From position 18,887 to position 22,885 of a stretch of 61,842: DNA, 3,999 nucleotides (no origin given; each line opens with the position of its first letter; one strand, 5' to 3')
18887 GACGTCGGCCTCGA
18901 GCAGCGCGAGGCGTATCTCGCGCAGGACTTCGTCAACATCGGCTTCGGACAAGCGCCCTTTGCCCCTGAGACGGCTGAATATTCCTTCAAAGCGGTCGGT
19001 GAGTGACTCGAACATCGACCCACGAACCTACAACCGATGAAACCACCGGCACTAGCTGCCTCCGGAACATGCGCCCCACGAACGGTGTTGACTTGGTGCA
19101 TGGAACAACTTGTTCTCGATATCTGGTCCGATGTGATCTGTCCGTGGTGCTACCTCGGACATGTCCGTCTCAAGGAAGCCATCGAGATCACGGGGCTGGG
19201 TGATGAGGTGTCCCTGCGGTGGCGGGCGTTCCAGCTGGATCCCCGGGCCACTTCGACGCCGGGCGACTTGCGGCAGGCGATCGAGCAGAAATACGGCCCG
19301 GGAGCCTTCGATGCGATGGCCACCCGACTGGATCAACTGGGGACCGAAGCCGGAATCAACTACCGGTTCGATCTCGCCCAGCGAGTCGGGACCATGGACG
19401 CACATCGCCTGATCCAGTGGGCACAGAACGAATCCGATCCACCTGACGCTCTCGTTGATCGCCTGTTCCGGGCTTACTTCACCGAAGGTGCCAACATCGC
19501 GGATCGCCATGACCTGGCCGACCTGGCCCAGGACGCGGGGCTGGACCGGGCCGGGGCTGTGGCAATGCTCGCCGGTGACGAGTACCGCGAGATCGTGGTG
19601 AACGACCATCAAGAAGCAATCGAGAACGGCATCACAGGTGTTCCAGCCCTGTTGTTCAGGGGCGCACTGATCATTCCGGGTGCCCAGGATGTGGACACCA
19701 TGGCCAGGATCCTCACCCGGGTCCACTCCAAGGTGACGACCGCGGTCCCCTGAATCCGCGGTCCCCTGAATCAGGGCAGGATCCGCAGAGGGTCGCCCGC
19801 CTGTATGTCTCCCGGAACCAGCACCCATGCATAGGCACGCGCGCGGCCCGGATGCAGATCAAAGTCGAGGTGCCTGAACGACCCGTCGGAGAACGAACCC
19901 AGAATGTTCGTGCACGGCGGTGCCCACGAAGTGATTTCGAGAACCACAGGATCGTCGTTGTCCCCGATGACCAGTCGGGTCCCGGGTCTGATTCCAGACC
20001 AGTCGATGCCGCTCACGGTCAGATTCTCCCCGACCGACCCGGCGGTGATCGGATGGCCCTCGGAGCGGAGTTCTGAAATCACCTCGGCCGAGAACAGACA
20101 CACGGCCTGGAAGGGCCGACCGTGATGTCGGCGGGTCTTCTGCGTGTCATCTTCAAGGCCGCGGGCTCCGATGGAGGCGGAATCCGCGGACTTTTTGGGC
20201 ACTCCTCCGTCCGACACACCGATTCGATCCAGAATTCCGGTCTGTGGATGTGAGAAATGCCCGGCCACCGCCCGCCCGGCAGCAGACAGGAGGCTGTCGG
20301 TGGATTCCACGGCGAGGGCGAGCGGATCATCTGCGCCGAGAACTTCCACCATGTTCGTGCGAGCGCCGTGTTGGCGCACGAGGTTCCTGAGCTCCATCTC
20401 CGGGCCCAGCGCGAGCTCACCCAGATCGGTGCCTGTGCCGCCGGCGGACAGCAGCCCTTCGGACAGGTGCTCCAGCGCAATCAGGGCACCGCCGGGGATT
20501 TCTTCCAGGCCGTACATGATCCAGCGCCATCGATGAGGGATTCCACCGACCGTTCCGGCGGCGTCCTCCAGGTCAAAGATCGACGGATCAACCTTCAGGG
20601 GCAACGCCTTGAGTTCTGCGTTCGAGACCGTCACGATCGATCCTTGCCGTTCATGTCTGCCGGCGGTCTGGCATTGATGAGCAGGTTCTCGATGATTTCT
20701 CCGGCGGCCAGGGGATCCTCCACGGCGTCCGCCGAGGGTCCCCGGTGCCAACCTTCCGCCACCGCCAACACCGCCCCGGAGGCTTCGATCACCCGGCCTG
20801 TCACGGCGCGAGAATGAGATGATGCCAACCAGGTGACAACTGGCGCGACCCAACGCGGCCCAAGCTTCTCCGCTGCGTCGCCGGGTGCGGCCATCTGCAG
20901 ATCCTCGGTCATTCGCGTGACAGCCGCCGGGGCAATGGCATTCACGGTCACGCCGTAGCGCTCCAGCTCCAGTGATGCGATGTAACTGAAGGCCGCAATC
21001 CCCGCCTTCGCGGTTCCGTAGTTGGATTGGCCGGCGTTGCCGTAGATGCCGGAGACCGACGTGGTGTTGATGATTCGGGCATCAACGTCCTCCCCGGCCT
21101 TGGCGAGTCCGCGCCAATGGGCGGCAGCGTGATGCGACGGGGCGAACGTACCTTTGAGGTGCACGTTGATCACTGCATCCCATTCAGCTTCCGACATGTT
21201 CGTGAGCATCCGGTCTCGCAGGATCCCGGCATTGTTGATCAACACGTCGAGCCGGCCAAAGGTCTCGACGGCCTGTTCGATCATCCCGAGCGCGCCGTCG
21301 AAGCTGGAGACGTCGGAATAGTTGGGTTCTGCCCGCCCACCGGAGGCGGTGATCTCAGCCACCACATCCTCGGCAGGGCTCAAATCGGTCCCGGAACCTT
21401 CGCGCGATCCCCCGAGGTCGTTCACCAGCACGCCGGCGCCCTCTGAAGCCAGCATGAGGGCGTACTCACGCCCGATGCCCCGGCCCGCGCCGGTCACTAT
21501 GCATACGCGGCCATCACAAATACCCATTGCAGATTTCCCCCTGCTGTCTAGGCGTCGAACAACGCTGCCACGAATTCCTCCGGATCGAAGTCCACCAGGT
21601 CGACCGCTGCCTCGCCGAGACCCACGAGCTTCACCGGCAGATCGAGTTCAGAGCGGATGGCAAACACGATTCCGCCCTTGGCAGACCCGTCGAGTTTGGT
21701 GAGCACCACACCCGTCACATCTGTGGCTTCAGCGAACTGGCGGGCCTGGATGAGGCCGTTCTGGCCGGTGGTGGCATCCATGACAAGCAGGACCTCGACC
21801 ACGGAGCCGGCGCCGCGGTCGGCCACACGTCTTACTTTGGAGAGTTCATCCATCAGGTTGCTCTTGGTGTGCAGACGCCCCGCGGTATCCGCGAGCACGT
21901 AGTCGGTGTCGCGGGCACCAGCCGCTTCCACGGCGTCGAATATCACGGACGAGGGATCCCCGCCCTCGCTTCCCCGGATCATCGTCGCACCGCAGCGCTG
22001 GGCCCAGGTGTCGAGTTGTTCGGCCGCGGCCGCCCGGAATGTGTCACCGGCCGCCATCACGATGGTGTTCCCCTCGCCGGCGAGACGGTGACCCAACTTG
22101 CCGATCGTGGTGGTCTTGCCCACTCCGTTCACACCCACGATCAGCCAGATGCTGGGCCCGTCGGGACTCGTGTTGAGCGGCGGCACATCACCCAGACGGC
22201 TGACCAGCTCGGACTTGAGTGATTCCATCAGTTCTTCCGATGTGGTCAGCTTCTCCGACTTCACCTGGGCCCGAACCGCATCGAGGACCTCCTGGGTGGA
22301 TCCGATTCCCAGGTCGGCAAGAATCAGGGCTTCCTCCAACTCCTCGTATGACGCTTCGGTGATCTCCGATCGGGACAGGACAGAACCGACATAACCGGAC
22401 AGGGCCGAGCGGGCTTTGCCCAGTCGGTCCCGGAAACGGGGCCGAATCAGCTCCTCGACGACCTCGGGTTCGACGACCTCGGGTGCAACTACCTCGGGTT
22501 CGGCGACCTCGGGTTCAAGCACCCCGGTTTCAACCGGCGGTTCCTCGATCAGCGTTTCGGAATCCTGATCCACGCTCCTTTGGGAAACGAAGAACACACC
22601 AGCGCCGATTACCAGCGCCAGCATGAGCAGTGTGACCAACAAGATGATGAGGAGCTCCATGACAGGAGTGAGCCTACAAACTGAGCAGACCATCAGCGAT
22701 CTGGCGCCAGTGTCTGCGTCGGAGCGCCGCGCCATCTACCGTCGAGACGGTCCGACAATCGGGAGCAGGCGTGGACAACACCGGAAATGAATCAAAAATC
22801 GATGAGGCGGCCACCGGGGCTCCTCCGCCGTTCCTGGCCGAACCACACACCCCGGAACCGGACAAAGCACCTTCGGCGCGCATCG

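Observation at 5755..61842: Window-wide pattern: many 12-23 nt tandem duplications, in frame inside genes and often out of frame at stop codons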

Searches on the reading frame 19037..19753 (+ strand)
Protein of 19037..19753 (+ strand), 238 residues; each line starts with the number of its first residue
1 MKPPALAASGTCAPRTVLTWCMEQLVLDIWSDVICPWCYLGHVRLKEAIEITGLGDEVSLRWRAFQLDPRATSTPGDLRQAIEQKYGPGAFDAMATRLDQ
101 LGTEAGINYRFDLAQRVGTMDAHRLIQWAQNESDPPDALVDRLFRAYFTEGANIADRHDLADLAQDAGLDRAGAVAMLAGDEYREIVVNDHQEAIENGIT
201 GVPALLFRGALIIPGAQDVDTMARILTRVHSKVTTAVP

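Call 8: search_protein_families(library=pfam, proteins=[window:19037-19750:+])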
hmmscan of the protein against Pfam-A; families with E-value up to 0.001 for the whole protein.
window:19037-19750:+ (238 aa): 2 families
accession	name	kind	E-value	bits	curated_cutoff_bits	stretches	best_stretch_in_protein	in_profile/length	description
PF01323.26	DSBA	-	6e-44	150.5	25.6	1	27-226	2-190/191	DSBA-like thioredoxin domain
PF13462.12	Thioredoxin_4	-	6.9e-05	23.5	23.2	0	27-226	17-163/165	Thioredoxin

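Call 40: find_encoding_contigs(protein=window:19037-19753:+, flank=10000, max_places=10)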
Protein window:19037-19753:+ (238 aa): no gene with exactly this product is on record in the collection.

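Call 42: find_encoding_contigs(protein=window:19100-19753:+, flank=10000, max_places=10)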
Protein window:19100-19753:+ (217 aa): no gene with exactly this product is on record in the collection.

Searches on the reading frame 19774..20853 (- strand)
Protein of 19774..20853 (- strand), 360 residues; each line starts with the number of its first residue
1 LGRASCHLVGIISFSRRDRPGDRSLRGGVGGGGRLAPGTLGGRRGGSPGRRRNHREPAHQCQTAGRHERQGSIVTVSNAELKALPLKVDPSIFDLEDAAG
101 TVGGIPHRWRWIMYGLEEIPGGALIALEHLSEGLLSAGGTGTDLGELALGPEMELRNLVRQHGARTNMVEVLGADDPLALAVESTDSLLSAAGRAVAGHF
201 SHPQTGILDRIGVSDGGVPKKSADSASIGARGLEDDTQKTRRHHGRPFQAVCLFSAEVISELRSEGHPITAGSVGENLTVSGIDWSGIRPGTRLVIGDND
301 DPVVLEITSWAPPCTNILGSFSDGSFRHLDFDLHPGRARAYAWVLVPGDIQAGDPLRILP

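Call 8: search_protein_families(library=pfam, proteins=[window:19774-20853:-])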
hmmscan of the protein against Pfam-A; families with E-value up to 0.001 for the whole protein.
window:19774-20853:- (360 aa): 1 family
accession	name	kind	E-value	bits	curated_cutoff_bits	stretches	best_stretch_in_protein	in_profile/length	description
PF03473.23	MOSC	-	1.9e-15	57.4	22.7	1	241-356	2-119/120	MOSC domain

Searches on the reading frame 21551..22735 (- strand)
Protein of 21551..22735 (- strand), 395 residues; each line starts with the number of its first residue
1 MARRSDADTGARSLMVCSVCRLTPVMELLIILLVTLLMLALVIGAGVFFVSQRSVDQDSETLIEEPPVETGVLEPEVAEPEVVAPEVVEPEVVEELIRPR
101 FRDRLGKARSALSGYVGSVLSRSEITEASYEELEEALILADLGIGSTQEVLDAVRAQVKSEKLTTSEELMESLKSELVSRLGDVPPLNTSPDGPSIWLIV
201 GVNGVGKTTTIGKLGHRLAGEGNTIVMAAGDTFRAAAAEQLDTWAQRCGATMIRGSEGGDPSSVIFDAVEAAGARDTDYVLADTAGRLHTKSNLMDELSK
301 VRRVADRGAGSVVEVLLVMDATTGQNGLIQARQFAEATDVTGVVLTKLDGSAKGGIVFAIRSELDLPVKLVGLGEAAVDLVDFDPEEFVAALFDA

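Call 8: search_protein_families(library=pfam, proteins=[window:21551-22735:-])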
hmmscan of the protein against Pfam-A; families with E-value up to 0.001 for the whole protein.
window:21551-22735:- (395 aa): 3 families
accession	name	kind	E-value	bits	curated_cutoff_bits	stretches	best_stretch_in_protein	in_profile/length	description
PF00448.28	SRP54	-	8.6e-70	234.8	22.7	1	194-393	1-195/196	SRP54-type protein, GTPase domain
PF02881.24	SRP54_N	-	3.2e-12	46.9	22.4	1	112-177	5-75/75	SRP54-type protein, helical bundle domain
PF13191.12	AAA_16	-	0.00061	20.8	32.6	0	193-308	23-130/167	AAA ATPase domain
